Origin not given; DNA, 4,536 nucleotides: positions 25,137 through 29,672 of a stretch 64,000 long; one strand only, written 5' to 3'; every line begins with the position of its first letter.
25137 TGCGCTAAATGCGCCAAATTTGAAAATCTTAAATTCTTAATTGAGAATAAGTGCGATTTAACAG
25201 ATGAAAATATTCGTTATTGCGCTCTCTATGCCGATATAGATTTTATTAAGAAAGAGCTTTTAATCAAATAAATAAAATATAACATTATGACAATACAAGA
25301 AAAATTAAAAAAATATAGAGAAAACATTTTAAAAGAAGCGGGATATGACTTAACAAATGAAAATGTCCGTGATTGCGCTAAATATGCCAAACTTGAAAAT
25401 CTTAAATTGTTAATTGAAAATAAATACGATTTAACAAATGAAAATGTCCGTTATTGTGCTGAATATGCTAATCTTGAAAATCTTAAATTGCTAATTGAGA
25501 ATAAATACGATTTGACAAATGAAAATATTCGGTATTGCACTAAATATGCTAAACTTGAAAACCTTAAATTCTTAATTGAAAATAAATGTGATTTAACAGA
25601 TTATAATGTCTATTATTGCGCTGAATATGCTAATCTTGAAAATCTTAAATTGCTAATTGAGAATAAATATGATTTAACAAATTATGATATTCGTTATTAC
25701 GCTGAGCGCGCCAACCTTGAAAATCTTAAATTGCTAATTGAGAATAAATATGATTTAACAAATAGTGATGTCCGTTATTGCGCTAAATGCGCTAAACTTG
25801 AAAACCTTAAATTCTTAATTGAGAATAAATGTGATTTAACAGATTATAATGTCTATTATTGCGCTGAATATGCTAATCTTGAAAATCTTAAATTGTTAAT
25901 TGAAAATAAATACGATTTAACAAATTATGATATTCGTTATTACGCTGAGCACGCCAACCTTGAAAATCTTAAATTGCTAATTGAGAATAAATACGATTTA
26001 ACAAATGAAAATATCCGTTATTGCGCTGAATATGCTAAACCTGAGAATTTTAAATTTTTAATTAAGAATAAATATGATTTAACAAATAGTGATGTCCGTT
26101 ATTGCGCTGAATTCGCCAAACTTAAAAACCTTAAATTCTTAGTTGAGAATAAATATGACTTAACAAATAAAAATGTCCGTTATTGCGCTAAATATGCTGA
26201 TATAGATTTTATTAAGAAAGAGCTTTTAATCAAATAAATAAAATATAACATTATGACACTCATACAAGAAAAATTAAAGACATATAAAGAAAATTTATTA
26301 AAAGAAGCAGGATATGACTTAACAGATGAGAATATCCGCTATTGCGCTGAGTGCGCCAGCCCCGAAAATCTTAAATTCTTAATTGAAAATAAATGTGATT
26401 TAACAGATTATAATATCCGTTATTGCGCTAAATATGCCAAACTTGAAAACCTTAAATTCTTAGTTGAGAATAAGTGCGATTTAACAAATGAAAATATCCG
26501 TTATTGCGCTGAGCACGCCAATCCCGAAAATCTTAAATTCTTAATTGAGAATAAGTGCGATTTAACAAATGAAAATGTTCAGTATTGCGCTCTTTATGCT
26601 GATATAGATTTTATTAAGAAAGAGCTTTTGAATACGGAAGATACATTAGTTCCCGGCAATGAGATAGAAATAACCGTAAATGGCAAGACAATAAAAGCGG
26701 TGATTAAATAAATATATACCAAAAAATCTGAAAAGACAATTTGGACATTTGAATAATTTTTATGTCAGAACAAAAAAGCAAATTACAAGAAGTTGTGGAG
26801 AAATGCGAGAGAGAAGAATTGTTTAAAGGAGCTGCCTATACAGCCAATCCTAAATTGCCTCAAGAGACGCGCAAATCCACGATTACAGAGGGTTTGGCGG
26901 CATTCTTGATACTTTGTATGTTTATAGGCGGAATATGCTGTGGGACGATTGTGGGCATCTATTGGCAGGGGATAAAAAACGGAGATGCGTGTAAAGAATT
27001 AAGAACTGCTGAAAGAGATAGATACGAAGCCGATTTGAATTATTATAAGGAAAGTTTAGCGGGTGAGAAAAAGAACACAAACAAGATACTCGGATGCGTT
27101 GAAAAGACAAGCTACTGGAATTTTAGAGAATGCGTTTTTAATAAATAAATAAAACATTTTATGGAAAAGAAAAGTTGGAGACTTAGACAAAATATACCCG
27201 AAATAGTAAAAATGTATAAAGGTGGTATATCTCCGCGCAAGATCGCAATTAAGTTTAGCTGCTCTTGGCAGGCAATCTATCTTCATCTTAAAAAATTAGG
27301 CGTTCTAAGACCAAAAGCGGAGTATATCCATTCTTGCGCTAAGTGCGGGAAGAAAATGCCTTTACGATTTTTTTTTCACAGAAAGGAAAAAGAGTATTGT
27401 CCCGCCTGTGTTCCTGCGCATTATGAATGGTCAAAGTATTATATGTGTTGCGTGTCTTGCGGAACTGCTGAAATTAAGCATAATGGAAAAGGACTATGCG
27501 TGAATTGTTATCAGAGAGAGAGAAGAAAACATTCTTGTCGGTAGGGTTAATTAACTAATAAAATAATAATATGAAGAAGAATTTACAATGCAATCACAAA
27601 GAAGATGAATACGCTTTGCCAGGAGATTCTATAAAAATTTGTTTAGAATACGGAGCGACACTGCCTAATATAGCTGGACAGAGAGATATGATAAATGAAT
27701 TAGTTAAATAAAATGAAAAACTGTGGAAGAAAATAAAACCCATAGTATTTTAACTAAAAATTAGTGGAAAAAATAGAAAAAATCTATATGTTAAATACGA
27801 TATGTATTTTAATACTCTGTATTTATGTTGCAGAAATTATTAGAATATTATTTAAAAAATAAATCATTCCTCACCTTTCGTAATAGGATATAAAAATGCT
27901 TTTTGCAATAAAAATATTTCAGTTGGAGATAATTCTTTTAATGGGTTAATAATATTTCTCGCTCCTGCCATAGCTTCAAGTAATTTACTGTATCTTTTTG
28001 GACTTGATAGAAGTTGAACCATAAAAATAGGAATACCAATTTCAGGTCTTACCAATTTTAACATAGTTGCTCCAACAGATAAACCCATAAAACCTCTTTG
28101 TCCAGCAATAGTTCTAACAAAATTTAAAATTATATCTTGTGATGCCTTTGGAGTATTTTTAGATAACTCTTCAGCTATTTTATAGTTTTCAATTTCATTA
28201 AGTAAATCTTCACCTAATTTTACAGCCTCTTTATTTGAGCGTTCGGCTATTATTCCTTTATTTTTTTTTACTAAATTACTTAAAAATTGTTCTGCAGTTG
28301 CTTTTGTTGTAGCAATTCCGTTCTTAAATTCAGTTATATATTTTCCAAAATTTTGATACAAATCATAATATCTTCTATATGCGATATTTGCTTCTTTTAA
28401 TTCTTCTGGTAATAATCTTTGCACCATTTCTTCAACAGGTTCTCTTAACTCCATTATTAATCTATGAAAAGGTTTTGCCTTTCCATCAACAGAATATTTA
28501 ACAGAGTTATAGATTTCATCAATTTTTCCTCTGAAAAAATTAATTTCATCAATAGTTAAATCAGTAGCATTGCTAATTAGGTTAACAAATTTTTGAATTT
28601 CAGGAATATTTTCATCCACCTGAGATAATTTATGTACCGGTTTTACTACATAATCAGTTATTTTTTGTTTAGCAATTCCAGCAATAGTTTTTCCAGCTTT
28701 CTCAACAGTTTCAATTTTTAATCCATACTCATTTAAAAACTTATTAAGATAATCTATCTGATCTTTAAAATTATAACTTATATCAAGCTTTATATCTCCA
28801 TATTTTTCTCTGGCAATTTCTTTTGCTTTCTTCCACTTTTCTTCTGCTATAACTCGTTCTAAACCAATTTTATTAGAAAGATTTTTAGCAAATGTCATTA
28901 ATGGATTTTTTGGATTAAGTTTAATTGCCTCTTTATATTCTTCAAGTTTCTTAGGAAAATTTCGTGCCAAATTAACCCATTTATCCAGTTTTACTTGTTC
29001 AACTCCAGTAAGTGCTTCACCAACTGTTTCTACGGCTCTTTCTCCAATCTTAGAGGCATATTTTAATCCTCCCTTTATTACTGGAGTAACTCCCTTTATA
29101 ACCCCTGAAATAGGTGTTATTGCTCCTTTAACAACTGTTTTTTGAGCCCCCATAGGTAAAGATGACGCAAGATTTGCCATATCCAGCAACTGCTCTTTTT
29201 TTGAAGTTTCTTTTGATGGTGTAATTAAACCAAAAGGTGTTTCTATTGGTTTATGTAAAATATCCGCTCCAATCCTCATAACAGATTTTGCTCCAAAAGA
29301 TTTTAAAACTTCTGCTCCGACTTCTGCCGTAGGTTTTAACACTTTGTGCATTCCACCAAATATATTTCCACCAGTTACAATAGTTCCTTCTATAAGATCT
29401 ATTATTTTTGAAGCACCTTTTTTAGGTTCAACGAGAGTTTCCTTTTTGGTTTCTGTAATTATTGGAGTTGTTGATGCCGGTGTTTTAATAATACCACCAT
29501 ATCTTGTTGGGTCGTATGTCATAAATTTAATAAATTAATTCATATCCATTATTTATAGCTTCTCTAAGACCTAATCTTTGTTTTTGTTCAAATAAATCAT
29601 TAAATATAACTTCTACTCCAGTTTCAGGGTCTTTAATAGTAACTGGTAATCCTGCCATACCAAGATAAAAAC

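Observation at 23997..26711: Tandem array of four modular ankyrin-like genes: a natural, recombination-shuffled binder library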

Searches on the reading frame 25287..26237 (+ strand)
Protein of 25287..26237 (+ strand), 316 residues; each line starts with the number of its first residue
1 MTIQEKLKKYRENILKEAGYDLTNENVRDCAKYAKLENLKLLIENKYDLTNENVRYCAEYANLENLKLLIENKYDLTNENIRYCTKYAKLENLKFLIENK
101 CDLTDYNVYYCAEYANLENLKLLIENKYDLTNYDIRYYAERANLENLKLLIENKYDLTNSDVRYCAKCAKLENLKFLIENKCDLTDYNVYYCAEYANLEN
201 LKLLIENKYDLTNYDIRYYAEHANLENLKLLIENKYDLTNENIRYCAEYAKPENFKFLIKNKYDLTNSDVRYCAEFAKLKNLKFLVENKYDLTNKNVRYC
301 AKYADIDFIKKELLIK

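Call 3: search_protein_families(library=pfam, proteins=[window:25287-26237:+], max_evalue=1)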
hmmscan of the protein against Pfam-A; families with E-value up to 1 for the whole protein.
window:25287-26237:+ (316 aa): 16 families
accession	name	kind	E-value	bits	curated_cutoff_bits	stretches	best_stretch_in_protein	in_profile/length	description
PF13637.12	Ank_4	-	7.6e-17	61.5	22.7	2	218-247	3-34/50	Ankyrin repeats (many copies)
PF19753.4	DUF6240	-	5.1e-10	39.6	26.6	3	3-61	124-172/276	Family of unknown function (DUF6240)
PF21403.4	OTU1_UBXL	-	5.3e-08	33.7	22.7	0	115-137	20-42/49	OTU1, UBXL domain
PF12796.13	Ank_2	-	1.7e-06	28.9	27.3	7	56-132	3-88/90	Ankyrin repeats (3 copies)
PF01261.30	AP_endonuc_2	-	1.4e-05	25.4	31.1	0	14-46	95-127/249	Xylose isomerase-like TIM barrel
PF24704.1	DUF7667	-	0.00055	20.5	27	0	78-102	33-57/76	Family of unknown function (DUF7667)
PF03110.19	SBP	-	0.0035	18.1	27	0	157-175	34-52/75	SBP domain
PF16404.10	BT_2262-like_C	-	0.0086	16.6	29.6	0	191-260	60-124/125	BT_2262-like, C-terminal domain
PF13857.12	Ank_5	-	0.022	15.6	27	0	166-191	24-49/56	Ankyrin repeats (many copies)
PF07028.16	DUF1319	-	0.026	15.2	28.1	0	115-163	33-78/109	Protein of unknown function (DUF1319)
PF02126.24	PTE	-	0.028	14.3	22.4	0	144-184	170-210/298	Phosphotriesterase family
PF04255.20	DUF433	-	0.051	13.8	23.6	0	13-34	36-56/56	Protein of unknown function (DUF433)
PF25083.1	GIPC1_GH1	-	0.081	13.4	28.4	0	55-105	13-63/67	GIPC1-3 GH1 domain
PF11553.14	DUF3231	-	0.096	12.8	29.6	0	216-266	35-86/165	Protein of unknown function (DUF3231)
PF14407.11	Frankia_peptide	-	0.23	12.2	48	0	15-39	27-53/63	Ribosomally synthesized peptide prototyped by Frankia Franean1_4349.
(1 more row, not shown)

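Call 7: search_protein_families(library=phrogs, proteins=[window:25287-26237:+], max_evalue=0.01)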
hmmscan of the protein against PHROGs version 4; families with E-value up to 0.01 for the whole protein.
window:25287-26237:+ (316 aa): 9 families
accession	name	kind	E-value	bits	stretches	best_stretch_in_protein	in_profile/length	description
phrog_24253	-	other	1.5e-11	45.3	0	152-181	45-74/85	zinc-finger domain protein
phrog_3168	-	unknown function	1.3e-08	35.4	0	268-286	36-54/65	-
phrog_16677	-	unknown function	1.5e-08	35.3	0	43-60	3-20/53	-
phrog_14963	-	unknown function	3.2e-06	28.9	0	145-168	10-33/66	-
phrog_21049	-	unknown function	1.6e-05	26.1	0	147-175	87-115/131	-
phrog_31536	-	unknown function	2.1e-05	25.3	0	74-99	24-49/86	-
phrog_34242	-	unknown function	0.00031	21.7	0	22-90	43-110/133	-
phrog_32211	-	unknown function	0.0069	17.6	0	215-240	16-41/61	-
phrog_13863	-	unknown function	0.0097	17.1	0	157-196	47-86/97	-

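Call 10: find_related_loci(query=window:25287-26237:+, collection=viral_contigs, flank=8000)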
Query window:25287-26237:+ (316 aa) in viral_contigs; peptide patterns used: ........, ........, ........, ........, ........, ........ (x = any residue, [..] = any of these).
14 stretches matched a pattern, but none encodes a relative of the query by tblastn (E <= 1e-3).

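Call 54: search_dna_similar(query=window:25287-26237:+, collection=phages, mode=protein, max_evalue=0.001, max_rows=25)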
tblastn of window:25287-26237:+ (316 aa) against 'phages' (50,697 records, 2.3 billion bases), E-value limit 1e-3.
No match.

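Call 73: search_protein_families(library=padloc, proteins=[window:25287-26237:+], max_evalue=0.001)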
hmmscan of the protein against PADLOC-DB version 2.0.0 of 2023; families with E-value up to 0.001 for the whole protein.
window:25287-26237:+ (316 aa): 0 families

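Call 74: search_protein_families(library=ncbifam, proteins=[window:25287-26237:+], max_evalue=0.001)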
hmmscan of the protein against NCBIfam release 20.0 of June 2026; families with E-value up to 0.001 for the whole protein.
window:25287-26237:+ (316 aa): 3 families
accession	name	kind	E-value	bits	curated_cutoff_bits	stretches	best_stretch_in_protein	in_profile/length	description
NF001271.0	PRK00228.2-3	equivalog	1.9e-05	24.5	254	0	47-118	62-133/189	YqgE/AlgH family protein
NF045811.1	PentlnSynPtlA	equivalog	0.00019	20.7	675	0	226-278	270-321/336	pentalenene synthase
TIGR02277.1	PaaX_trns_reg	equivalog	0.00044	19.9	264.55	0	11-107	106-200/279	phenylacetic acid degradation operon negative regulatory protein PaaX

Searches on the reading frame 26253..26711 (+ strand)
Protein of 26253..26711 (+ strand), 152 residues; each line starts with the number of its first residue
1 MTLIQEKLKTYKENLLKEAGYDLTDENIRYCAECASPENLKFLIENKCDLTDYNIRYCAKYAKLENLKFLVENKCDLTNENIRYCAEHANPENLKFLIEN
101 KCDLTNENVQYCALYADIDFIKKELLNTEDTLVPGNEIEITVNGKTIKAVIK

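Call 3: search_protein_families(library=pfam, proteins=[window:26253-26711:+], max_evalue=1)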
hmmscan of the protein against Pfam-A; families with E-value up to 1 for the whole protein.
window:26253-26711:+ (152 aa): 13 families
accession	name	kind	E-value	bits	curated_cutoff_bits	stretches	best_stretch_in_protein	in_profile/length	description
PF19753.4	DUF6240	-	2e-08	34.4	26.6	2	4-67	124-178/276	Family of unknown function (DUF6240)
PF01261.30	AP_endonuc_2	-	0.00023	21.4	31.1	0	80-103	106-129/249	Xylose isomerase-like TIM barrel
PF13637.12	Ank_4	-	0.00028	21.6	22.7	1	84-116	3-37/50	Ankyrin repeats (many copies)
PF24704.1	DUF7667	-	0.00086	19.9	27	1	52-76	33-57/76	Family of unknown function (DUF7667)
PF12796.13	Ank_2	-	0.001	20.1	27.3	2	30-107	3-89/90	Ankyrin repeats (3 copies)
PF13857.12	Ank_5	-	0.0021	18.8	27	0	59-83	24-48/56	Ankyrin repeats (many copies)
PF13606.12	Ank_3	-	0.013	16.4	22.3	0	84-104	8-28/30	Ankyrin repeat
PF00023.36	Ank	-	0.041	14.7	21.1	0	84-105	8-29/33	Ankyrin repeat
PF21633.3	MOV-10_Ig-like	-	0.05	14.2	27.4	0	71-145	13-91/126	Helicase MOV-10, Ig-like domain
PF21354.3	STAT_linker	-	0.16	12.8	27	0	66-93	22-49/78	Signal transducer and activator of transcription, linker domain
PF12095.13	CRR7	-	0.17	12.8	25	0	65-115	31-79/84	Protein CHLORORESPIRATORY REDUCTION 7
PF15684.10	AROS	-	0.76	10.8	27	0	92-110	68-86/129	Active regulator of SIRT1, or 40S ribosomal protein S19-binding 1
PF24620.1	DUF7625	-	0.89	10.1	27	0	64-96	20-52/95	Domain of unknown function (DUF7625)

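Call 7: search_protein_families(library=phrogs, proteins=[window:26253-26711:+], max_evalue=0.01)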
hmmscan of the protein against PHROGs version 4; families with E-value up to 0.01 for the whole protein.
window:26253-26711:+ (152 aa): 6 families
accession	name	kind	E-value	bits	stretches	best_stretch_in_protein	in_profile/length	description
phrog_3168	-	unknown function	4.1e-06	27.4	0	75-92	31-48/65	-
phrog_24253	-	other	1.1e-05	26.5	0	49-83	49-83/85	zinc-finger domain protein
phrog_16677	-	unknown function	7.5e-05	23.5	0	71-88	3-20/53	-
phrog_17861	-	unknown function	0.00099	20.3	0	12-50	23-59/108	-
phrog_24744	-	unknown function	0.0015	19.6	0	54-85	34-63/75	-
phrog_12276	-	unknown function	0.0083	17.2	0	25-55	61-91/188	-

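Call 73: search_protein_families(library=padloc, proteins=[window:26253-26711:+], max_evalue=0.001)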
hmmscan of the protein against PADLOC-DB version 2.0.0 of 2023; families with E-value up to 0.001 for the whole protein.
window:26253-26711:+ (152 aa): 0 families

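Call 74: search_protein_families(library=ncbifam, proteins=[window:26253-26711:+], max_evalue=0.001)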
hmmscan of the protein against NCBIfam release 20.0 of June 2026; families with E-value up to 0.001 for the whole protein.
window:26253-26711:+ (152 aa): 1 family
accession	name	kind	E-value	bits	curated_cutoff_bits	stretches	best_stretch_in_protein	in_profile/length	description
TIGR00126.1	deoC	equivalog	0.00043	19.8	117.3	0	66-122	92-150/211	deoxyribose-phosphate aldolase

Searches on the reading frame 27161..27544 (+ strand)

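Call 7: search_protein_families(library=phrogs, proteins=[window:27161-27544:+], max_evalue=0.01)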
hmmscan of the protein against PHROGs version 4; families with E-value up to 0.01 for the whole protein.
window:27161-27544:+ (127 aa): 2 families
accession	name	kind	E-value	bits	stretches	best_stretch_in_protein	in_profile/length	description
phrog_20467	-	DNA, RNA and nucleotide metabolism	0.00034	21.5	0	94-125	23-53/112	HNH endonuclease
phrog_4538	-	unknown function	0.00075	19.5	1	7-52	353-397/447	-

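Call 59: search_protein_families(library=pfam, proteins=[window:27161-27544:+], max_evalue=0.01)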
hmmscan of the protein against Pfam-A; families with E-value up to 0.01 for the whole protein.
window:27161-27544:+ (127 aa): 1 family
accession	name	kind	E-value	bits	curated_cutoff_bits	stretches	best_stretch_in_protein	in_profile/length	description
PF02796.21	HTH_7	-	0.00042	20.8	23.8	1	12-40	11-39/45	Helix-turn-helix domain of resolvase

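Call 73: search_protein_families(library=padloc, proteins=[window:27161-27544:+], max_evalue=0.001)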
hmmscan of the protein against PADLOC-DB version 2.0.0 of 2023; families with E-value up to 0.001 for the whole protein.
window:27161-27544:+ (127 aa): 0 families

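Call 74: search_protein_families(library=ncbifam, proteins=[window:27161-27544:+], max_evalue=0.001)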
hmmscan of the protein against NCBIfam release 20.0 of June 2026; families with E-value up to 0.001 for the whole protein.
window:27161-27544:+ (127 aa): 0 families

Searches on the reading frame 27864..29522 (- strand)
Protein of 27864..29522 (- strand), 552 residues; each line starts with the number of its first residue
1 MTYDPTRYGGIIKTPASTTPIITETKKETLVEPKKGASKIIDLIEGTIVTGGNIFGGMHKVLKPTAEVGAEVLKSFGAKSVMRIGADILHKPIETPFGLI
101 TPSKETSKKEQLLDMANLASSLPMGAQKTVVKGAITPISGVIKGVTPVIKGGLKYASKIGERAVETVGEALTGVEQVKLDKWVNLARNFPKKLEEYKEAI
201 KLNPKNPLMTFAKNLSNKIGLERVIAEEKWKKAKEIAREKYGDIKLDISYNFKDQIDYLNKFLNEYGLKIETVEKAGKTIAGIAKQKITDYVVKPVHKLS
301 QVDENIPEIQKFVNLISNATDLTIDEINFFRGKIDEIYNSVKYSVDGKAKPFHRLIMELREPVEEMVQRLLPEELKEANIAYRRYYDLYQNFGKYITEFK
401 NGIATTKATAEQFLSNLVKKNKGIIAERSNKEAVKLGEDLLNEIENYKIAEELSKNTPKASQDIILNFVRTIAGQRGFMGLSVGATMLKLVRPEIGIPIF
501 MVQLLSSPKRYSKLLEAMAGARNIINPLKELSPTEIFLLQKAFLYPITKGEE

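Call 7: search_protein_families(library=phrogs, proteins=[window:27864-29522:-], max_evalue=0.01)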
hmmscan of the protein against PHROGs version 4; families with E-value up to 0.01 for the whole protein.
window:27864-29522:- (552 aa): 2 families
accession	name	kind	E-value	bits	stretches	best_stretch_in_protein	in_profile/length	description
phrog_1204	-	tail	3.4e-05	22.9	0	252-538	353-602/1483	tail protein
phrog_3336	-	tail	0.0045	16.6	0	244-460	390-608/1051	tail length tape measure protein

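Call 25: find_related_loci(query=window:27864-29522:-, collection=viral_contigs, flank=10000)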
Query window:27864-29522:- (552 aa) in viral_contigs; peptide patterns used: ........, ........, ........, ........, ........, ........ (x = any residue, [..] = any of these).
9 stretches matched a pattern, but none encodes a relative of the query by tblastn (E <= 1e-3).

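Call 46: find_related_loci(query=window:27864-29522:-, collection=metagenome_contigs, flank=10000)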
Query window:27864-29522:- (552 aa) in metagenome_contigs; peptide patterns used: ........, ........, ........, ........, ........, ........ (x = any residue, [..] = any of these).
219 stretches matched a pattern, but none encodes a relative of the query by tblastn (E <= 1e-3).
